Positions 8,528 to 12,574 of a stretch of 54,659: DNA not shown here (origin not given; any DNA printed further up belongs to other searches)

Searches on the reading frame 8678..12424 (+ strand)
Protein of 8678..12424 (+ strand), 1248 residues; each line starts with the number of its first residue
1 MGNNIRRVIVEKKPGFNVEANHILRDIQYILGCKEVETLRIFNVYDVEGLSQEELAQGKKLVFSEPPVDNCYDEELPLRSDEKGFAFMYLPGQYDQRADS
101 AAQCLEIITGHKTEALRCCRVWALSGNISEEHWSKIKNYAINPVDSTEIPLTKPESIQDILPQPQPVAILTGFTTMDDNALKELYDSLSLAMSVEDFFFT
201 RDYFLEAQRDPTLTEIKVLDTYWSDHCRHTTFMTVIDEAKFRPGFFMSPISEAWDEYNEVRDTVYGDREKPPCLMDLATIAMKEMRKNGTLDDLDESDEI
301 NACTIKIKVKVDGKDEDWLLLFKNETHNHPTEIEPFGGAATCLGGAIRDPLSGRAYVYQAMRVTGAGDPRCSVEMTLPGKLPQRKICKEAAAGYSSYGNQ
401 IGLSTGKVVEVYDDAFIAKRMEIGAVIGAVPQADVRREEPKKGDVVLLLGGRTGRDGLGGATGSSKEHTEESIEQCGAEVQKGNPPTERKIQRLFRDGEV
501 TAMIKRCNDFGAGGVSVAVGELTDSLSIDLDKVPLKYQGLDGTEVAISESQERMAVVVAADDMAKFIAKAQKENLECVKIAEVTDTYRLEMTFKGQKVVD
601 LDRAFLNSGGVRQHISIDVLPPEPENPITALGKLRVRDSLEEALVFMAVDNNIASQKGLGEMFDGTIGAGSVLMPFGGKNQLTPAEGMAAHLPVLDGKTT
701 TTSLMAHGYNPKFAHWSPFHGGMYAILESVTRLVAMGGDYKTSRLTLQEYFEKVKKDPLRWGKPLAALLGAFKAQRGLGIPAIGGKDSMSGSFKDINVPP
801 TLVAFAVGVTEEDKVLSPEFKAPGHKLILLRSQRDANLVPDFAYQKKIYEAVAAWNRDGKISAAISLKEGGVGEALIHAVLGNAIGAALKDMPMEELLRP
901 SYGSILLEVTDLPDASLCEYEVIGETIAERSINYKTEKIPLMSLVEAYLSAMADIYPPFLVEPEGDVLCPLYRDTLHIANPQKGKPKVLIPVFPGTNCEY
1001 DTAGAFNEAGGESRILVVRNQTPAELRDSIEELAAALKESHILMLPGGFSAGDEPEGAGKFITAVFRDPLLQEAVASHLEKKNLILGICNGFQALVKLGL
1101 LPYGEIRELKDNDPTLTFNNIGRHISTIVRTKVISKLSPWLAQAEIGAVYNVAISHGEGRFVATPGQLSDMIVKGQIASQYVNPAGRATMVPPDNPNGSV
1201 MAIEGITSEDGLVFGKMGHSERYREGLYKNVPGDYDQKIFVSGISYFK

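Call 11: search_protein_families(library=pfam, proteins=[window:8678-12424:+])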
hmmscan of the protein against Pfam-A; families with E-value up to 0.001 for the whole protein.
window:8678-12424:+ (1248 aa): 4 families
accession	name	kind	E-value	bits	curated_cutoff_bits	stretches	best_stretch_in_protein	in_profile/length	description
PF13507.12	GATase_5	-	1.2e-71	241.3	27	1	985-1247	1-260/260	CobB/CobQ-like glutamine amidotransferase domain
PF02769.27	AIRS_C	-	2.8e-25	89.7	23.1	1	441-592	1-154/156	AIR synthase related protein, C-terminal domain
PF18072.6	FGAR-AT_linker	-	5.7e-10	40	26.6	1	181-229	1-49/50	Formylglycinamide ribonucleotide amidotransferase linker domain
PF00586.29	AIRS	-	5.7e-07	30.4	24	0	696-809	11-111/112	AIR synthase related protein, N-terminal domain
